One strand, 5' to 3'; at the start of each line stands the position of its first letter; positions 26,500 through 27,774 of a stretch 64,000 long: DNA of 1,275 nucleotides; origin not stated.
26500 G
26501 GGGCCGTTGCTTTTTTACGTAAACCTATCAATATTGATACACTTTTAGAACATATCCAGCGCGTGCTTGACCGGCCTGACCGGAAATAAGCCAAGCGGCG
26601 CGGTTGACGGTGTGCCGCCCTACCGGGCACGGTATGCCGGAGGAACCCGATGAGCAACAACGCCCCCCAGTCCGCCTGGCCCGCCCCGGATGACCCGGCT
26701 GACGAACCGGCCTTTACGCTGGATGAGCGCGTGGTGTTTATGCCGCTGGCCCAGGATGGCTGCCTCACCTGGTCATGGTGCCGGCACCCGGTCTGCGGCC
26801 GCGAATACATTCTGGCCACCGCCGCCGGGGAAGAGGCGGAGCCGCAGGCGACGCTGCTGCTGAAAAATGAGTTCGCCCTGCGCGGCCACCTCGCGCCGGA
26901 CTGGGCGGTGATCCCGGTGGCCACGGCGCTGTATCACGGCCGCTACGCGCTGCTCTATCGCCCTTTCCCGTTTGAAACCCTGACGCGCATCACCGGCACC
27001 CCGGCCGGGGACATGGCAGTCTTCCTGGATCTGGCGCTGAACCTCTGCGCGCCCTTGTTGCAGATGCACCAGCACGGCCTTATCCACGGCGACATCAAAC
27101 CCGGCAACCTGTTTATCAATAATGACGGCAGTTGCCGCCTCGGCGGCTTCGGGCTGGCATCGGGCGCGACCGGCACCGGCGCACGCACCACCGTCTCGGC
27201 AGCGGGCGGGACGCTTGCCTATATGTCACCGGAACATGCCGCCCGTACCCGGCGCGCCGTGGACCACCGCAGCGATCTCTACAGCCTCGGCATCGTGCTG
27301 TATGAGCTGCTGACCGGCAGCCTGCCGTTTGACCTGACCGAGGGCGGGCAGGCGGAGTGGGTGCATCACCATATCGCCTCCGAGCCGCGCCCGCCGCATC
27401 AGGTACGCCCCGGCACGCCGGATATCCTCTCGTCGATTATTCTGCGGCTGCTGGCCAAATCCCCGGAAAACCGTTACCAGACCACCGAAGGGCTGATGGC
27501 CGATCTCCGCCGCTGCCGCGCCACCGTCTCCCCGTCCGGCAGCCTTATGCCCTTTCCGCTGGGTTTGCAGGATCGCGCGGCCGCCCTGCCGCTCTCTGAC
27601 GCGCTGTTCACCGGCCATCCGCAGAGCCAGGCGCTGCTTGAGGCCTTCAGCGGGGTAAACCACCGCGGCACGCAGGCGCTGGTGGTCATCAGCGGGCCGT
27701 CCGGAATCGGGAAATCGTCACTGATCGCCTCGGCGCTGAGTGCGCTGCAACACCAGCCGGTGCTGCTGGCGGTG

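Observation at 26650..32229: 1859-aa kinase-like / STAND-ATPase / GAF / PAS / histidine-kinase protein whose Ser/Thr-kinase domain looks catalytically degenerate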

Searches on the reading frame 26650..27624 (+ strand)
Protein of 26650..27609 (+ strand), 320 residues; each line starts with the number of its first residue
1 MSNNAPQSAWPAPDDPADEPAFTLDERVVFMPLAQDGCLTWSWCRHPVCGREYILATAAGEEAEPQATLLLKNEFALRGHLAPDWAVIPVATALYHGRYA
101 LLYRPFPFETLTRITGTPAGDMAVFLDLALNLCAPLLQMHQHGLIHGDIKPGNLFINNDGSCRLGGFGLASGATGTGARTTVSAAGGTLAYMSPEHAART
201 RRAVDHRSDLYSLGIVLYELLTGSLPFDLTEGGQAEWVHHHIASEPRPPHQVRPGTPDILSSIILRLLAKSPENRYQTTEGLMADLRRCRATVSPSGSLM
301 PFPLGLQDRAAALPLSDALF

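Call 11: search_solved_structures(query=window:26650-27609:+, max_evalue=0.001, show_alignments=4)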
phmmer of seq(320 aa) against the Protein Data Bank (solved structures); distinct sequences matched with E-value up to 0.001: 1797 (the best 60 are shown).
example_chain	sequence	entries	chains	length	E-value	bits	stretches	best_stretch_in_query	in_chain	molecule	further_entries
3orm_A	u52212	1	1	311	3.6e-31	111.8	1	126-292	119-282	Serine/threonine protein kinase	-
3ori_A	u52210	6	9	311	3.7e-31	111.8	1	126-292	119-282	Serine/threonine protein kinase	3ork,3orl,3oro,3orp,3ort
3f69_A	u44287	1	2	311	3.7e-31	111.8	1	126-292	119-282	Serine/threonine-protein kinase pknB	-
1mru_A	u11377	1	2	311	3.7e-31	111.7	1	126-292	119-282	Probable serine/threonine-protein kinase pknB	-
3f61_A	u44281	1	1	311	4e-31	111.6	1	126-292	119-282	Serine/threonine-protein kinase pknB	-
1o6y_A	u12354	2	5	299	6.1e-31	111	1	126-289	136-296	SERINE/THREONINE-PROTEIN KINASE PKNB | Probable serine/threonine-protein kinase pknB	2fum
6i2p_A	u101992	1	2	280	6.5e-31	110.9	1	126-289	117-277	Serine/threonine-protein kinase PknB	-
6b2p_A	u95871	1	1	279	6.5e-31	110.9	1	126-289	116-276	Serine/threonine-protein kinase PknB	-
5u94_A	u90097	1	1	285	6.5e-31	110.9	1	126-289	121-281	Serine/threonine-protein kinase PknB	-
2h34_A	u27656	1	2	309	2.3e-22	82.9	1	134-293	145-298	Serine/threonine-protein kinase pknE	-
9ymt_A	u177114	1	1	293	1.7e-21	80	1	126-287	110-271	Serine/Threonine Kinase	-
4eqm_A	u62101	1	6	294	1.7e-21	80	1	126-287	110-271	Protein kinase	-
9ruk_A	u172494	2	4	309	2.8e-19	72.7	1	137-287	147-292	Serine/threonine-protein kinase StkP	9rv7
9ru3_A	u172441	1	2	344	3.4e-19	72.4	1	137-287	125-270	Serine/threonine-protein kinase StkP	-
9ruj_A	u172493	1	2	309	4e-19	72.2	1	137-287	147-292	Serine/threonine-protein kinase StkP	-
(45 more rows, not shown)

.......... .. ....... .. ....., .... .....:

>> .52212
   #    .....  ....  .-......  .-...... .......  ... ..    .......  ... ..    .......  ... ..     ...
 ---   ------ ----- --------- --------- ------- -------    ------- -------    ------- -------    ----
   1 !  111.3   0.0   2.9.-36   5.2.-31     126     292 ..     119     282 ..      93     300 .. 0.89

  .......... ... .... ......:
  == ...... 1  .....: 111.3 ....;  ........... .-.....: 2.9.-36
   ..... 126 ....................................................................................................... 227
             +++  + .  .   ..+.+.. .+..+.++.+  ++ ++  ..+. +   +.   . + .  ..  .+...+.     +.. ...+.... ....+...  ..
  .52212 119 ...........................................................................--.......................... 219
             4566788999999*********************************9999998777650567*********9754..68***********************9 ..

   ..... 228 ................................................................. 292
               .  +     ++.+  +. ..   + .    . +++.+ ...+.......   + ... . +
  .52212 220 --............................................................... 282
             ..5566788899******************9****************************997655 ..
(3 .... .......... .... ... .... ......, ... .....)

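Call 29: search_protein_representatives(protein=window:26650-27579:+)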
Query: 310 residues. Proteins with E-value up to 0.001 (for the whole library): 843325; up to 1e-10: 436775; up to 1e-30: 4115. The best 150 are listed.
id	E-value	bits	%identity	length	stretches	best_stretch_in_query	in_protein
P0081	4.4e-92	325.1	52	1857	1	17-308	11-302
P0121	2.6e-83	296.3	34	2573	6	133-280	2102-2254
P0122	8.7e-83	294.5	38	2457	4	113-289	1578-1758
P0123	9.4e-77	274.7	31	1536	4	86-288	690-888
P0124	1.1e-72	261.3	51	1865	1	26-310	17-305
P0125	8.1e-70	251.9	46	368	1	29-308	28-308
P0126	2.6e-69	250.2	32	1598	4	133-292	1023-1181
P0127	1.3e-66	241.4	31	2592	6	136-284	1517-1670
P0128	3.8e-66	239.9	40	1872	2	28-309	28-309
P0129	1.6e-64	234.5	35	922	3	127-290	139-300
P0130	7.9e-64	232.3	34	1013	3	29-291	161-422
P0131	2.3e-62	227.4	52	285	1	33-250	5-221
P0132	2.5e-61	224.0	34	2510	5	136-283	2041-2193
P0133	3.9e-61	223.4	36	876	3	124-288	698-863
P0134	7.6e-61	222.4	35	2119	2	23-308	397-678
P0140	1.0e-59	218.7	45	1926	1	30-309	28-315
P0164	3.6e-54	200.5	41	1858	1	28-308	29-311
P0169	2.6e-53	197.7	41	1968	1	56-308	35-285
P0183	3.1e-51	190.9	45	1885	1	54-308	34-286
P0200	3.7e-50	187.3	43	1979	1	50-309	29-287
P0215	1.6e-49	185.2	42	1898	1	16-308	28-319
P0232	1.7e-48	181.9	42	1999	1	43-308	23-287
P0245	5.6e-48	180.2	43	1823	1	51-307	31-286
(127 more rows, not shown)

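Call 34: predict_structure(alignment_id=A1)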
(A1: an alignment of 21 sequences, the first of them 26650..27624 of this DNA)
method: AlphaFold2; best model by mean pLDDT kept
length: 325 residues; sequences in the alignment: 21
mean_pLDDT: 81.7   pTM: 0.83
mean pLDDT of the five models: 81.7, 80.5, 78.6, 76.7, 76.6
residues with pLDDT >= 90: 171; 70-90: 85; 50-70: 32; < 50: 37
segments of 3 or more residues with pLDDT < 50: 1-7, 174-186, 312-325
pLDDT, mean of each block of 10 residues (from residue 1): 46 58 84 90 91 94 91 90 93 92 93 86 96 96 86 92 89 48 56 77 88 95 82 50 77 94 95 92 97 92 86 41 32
secondary structure, 60 per line:
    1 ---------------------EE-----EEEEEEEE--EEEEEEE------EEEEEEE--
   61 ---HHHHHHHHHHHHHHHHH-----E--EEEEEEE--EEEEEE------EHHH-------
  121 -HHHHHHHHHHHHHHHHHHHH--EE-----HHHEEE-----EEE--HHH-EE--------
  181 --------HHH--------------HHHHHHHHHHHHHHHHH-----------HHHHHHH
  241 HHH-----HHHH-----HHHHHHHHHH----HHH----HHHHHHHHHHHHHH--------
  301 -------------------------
elements in order: E29-36 E39-45 E52-58 H64-80 E89-95 E98-103 H122-141 E154-156 E162-164 H206-222 H234-243 H249-252 H258-267 H279-292

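Call 38: fold_search(model_id=the predicted structure, library=pdb)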
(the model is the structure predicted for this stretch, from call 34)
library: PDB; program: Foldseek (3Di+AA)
matches with E <= 10: 2000; with E <= 0.001: 2000
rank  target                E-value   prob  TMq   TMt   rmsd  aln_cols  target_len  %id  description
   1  1o6y                  1.0e-17  1.00  0.68  0.83   3.6       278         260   29  Catalytic domain of PknB kinase from Mycobacterium tuberculosis (released 2003-01-30)
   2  5u94                  1.2e-17  1.00  0.68  0.82   3.2       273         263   29  Crystal structure of the Mycobacterium tuberculosis PASTA kinase PknB in complex with the potential theraputic kinase in (released 2017-12-20)
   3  6b2q_C                1.9e-15  1.00  0.68  0.81   3.7       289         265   25  Dual Inhibition of the Essential Protein Kinases A and B in Mycobacterium tuberculosis (released 2018-02-14)
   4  4eqm_D                6.1e-15  1.00  0.62  0.73   5.2       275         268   22  Structural analysis of Staphylococcus aureus serine/threonine kinase PknB (released 2012-06-27)
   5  9ymt                  1.7e-14  1.00  0.64  0.75   4.0       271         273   25  Staphylococcus aureus serine/threonine kinase Stk1 with inhibitor GW779439X (released 2026-03-11)
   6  9axx_D                2.4e-14  1.00  0.70  0.82   3.5       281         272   19  Crystal structure of BRAF/MEK1 complex with NST-628 and an active RAF dimer (released 2024-04-17)
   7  6b2q_B                4.6e-14  1.00  0.67  0.80   5.1       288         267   24  Dual Inhibition of the Essential Protein Kinases A and B in Mycobacterium tuberculosis (released 2018-02-14)
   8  4eqm_A                4.9e-14  1.00  0.62  0.74   4.3       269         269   25  Structural analysis of Staphylococcus aureus serine/threonine kinase PknB (released 2012-06-27)
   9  6u2h_D                4.9e-14  1.00  0.66  0.75   6.2       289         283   19  BRAF dimer bound to 14-3-3 (released 2019-08-28)
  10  4neu_A                5.1e-14  1.00  0.64  0.71   4.3       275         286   20  X-ray structure of Receptor Interacting Protein 1 (RIP1)kinase domain with a 1-aminoisoquinoline inhibitor (released 2013-11-20)
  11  3up7                  6.1e-14  1.00  0.64  0.77   4.0       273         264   22  Aurora A in complex with YL1-038-09 (released 2012-01-25)
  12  4byi                  6.5e-14  1.00  0.63  0.78   3.7       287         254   21  Aurora A kinase bound to a highly selective imidazopyridine inhibitor (released 2013-11-20)
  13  4jvg_A                8.6e-14  1.00  0.64  0.77   4.5       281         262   18  B-Raf Kinase in Complex with Birb796 (released 2013-05-29)
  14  6ti8_A                8.6e-14  1.00  0.58  0.66   5.0       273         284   19  IRAK4 IN COMPLEX WITH inhibitor (released 2020-10-28)
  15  4ceg                  9.7e-14  1.00  0.65  0.78   4.5       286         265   22  Crystal structure of Aurora A 122-403 C290A, C393A bound to ADP (released 2015-01-28)
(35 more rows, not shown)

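Call 48: find_related_loci(query=A1, collection=genome_contigs, flank=10000)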
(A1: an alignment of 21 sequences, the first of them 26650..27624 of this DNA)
Query A1 (325 aa) in genome_contigs; peptide patterns used: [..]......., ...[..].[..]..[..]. (x = any residue, [..] = any of these).
600 stretches matched a pattern (row limit reached: there are more); 594 encode a relative of the query (tblastn E <= 1e-3); the best 80 are kept; 80 distinct loci.
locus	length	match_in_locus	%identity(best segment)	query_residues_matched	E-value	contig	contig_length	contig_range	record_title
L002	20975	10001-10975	90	1-325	0e+0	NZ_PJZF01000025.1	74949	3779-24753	Chimaeribacter californicus strain 2015-Iso6 NODE_25_length_74949_cov_22.3172_ID_4630, whole genome shotgun sequence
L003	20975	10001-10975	82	1-325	1e-177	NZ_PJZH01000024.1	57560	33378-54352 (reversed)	Chimaeribacter coloradensis strain 2016-Iso4 NODE_24_length_57560_cov_25.7615_ID_5251, whole genome shotgun sequence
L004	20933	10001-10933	61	15-325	2e-125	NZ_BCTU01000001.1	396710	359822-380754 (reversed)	Serratia plymuthica NBRC 102599, whole genome shotgun sequence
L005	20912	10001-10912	61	22-325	2e-121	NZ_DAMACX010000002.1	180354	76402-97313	MAG: Pseudescherichia sp. isolate CTOTU48004 NODE_10_length_180354_cov_5.330307, whole genome shotgun sequence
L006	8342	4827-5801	57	1-325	4e-121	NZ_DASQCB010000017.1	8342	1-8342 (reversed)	MAG: Stenotrophomonas sp. isolate SMAG_U11688 k141_4408, whole genome shotgun sequence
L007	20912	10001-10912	60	22-325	7e-121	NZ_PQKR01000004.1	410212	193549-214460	Escherichia sp. ESNIH1 NODE_4, whole genome shotgun sequence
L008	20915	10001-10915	60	21-325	1e-120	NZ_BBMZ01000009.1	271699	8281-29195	Pseudescherichia vulneris NBRC 102420, whole genome shotgun sequence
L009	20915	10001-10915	61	21-325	1e-120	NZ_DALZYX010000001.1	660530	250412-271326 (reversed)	MAG: Pseudescherichia sp. isolate CTOTU47882 NODE_1_length_660530_cov_15.308708, whole genome shotgun sequence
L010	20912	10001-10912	61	22-325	2e-120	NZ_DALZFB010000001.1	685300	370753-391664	MAG: Pseudescherichia sp. isolate CTOTU46913 NODE_2_length_685300_cov_13.162704, whole genome shotgun sequence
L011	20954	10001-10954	57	8-325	2e-120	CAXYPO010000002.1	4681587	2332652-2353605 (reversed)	Enterobacter bugandensis isolate 22S01078-8 genome assembly, contig: contig_1, whole genome shotgun sequence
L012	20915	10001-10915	60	21-325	3e-120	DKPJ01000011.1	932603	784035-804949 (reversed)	MAG TPA_asm: Enterobacteriaceae bacterium UBA7338 UBA7338_contig_95, whole genome shotgun sequence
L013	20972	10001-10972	57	1-325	2e-120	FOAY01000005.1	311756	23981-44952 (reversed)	Kosakonia sacchari strain SP1 genome assembly, contig: Ga0060208_105, whole genome shotgun sequence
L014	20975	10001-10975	56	1-325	3e-120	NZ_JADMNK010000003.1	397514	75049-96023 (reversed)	Leclercia sp. EMC7 NODE_3_length_397514_cov_287.565955, whole genome shotgun sequence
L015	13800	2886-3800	60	21-325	8e-120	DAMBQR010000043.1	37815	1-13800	MAG TPA_asm: Pseudescherichia sp. isolate CTOTU49166 NODE_69_length_37815_cov_8.810752, whole genome shotgun sequence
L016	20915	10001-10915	60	21-325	8e-119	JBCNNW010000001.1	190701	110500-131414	MAG: Pseudescherichia sp. isolate SMAGNO111 Contig1, whole genome shotgun sequence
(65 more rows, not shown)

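Call 53: search_protein_families(library=pfam, alignment_id=A2, max_evalue=0.001)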
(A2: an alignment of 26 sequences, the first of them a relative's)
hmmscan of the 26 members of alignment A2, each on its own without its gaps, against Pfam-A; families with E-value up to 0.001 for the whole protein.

A. member 1, P0124 (1865 aa): 12 families
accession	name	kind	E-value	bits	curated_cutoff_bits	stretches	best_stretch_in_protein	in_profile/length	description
PF13191.12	AAA_16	-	3.6e-26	93.1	32.6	1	313-501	1-167/167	AAA ATPase domain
PF02518.31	HATPase_c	-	2.1e-20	73.6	26.4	1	1746-1861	1-109/111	Histidine kinase-, DNA gyrase B-, and HSP90-like ATPase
PF00069.31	Pkinase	-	3.8e-20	72.8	31.7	1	102-272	86-253/263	Protein kinase domain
PF08447.18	PAS_3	-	9.6e-16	58.3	25.6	1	1521-1597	3-79/89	PAS fold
PF01590.32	GAF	-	2.9e-11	44.5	22.4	1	1326-1469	3-133/133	GAF domain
PF07714.23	PK_Tyr_Ser-Thr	-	2.4e-10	40.6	23.1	1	107-270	97-248/258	Protein tyrosine and serine/threonine kinase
PF13185.12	GAF_2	-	4.9e-07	30.5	28.6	1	1326-1470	5-136/136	GAF domain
PF13401.12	AAA_22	-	7.9e-07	29.9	27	1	335-502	3-122/130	AAA domain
PF00512.31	HisKA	-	3.6e-06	27.4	26.9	1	1636-1700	3-62/66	His Kinase A (phospho-acceptor) domain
PF00989.32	PAS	-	1.2e-05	25.7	22.6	1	1506-1609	10-113/113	PAS fold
PF08448.16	PAS_4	-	4.5e-05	24.1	23.1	1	1522-1613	20-109/110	PAS fold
PF14531.12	Kinase-like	-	0.00075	19.3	25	0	129-263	162-282/289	Kinase-like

B. families by the number of members that match (of 26 scanned): 31 families (the first 25 are shown)
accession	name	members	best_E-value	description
PF13191.12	AAA_16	26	2.1e-44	AAA ATPase domain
PF00069.31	Pkinase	26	1.2e-37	Protein kinase domain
PF07714.23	PK_Tyr_Ser-Thr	26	4.6e-23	Protein tyrosine and serine/threonine kinase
PF01590.32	GAF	26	2.9e-22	GAF domain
PF13185.12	GAF_2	26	3.6e-20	GAF domain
PF02518.31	HATPase_c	25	2.2e-30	Histidine kinase-, DNA gyrase B-, and HSP90-like ATPase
PF00512.31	HisKA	24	1.5e-21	His Kinase A (phospho-acceptor) domain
PF13492.12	GAF_3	21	9.5e-17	GAF domain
PF00989.32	PAS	19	2.1e-25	PAS fold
PF08447.18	PAS_3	19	4.4e-22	PAS fold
PF13401.12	AAA_22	19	2.4e-10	AAA domain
PF08448.16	PAS_4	14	3.8e-21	PAS fold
PF14531.12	Kinase-like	13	3.5e-07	Kinase-like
PF13426.13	PAS_9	11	8.4e-16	PAS domain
PF25503.1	TPR_CHK1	8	1.9e-08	CHK1-like, TPR repeats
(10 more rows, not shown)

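Call 54: list_cluster_members(proteins=[P0124, P0128, P0140, P0164, P0169, P0183, P0200, P0215, P0232, P0245])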
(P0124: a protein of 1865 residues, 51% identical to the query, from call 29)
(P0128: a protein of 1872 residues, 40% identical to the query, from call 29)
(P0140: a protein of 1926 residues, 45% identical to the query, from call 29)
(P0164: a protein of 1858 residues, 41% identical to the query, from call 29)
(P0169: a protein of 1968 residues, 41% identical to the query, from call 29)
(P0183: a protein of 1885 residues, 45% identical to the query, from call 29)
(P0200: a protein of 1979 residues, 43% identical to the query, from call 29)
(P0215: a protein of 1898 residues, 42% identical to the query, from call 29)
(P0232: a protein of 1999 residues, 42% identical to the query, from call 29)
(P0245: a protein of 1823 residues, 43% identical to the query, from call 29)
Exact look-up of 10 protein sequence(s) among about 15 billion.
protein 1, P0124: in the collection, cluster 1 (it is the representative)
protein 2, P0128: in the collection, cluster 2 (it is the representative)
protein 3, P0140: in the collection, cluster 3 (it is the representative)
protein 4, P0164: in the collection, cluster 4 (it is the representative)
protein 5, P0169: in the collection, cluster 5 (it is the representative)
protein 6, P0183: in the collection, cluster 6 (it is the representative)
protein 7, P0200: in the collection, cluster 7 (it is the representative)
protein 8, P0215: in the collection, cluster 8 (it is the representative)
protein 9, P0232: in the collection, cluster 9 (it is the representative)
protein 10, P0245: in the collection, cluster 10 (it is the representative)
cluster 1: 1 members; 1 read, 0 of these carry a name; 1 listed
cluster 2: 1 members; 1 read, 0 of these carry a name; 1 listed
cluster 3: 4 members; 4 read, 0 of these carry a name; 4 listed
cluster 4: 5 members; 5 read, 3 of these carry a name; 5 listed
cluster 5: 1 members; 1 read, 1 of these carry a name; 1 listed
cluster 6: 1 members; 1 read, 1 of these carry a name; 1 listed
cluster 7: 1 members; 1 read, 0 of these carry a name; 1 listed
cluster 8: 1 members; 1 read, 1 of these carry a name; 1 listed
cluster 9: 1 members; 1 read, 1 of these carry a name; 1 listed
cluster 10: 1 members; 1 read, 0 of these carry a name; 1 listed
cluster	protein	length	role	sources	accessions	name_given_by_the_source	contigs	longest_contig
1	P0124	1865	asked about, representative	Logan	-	-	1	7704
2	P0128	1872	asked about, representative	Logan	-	-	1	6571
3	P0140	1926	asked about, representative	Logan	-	-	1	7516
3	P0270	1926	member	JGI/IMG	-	-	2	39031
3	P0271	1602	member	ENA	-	-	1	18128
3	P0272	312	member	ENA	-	-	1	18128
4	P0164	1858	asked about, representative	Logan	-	-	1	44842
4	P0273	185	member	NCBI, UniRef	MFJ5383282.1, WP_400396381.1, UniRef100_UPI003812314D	sensor histidine kinase, partial [Cupriavidus sp. CER94] | sensor histidine kinase n=1 Tax=Cupriavidus sp. CER94 TaxID=3377036 RepID=UPI003812314D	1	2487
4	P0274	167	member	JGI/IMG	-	signal transduction histidine kinase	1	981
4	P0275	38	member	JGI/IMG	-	signal transduction histidine kinase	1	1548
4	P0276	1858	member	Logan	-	-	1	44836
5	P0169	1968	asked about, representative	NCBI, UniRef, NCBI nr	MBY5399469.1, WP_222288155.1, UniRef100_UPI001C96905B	AAA family ATPase [Rhizobium leguminosarum] | AAA family ATPase n=1 Tax=Rhizobium leguminosarum TaxID=384 RepID=UPI001C96905B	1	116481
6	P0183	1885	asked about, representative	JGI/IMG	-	PAS domain S-box-containing protein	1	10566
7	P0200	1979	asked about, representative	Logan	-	-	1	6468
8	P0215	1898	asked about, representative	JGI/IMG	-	PAS domain S-box-containing protein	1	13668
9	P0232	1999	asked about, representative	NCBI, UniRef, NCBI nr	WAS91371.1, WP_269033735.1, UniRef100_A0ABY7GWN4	AAA family ATPase [Nannocystis punicea] | histidine kinase n=1 Tax=Nannocystis punicea TaxID=2995304 RepID=A0ABY7GWN4_9BACT | AAA family ATPase [Nannocystis poenicansa]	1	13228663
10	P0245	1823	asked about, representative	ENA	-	-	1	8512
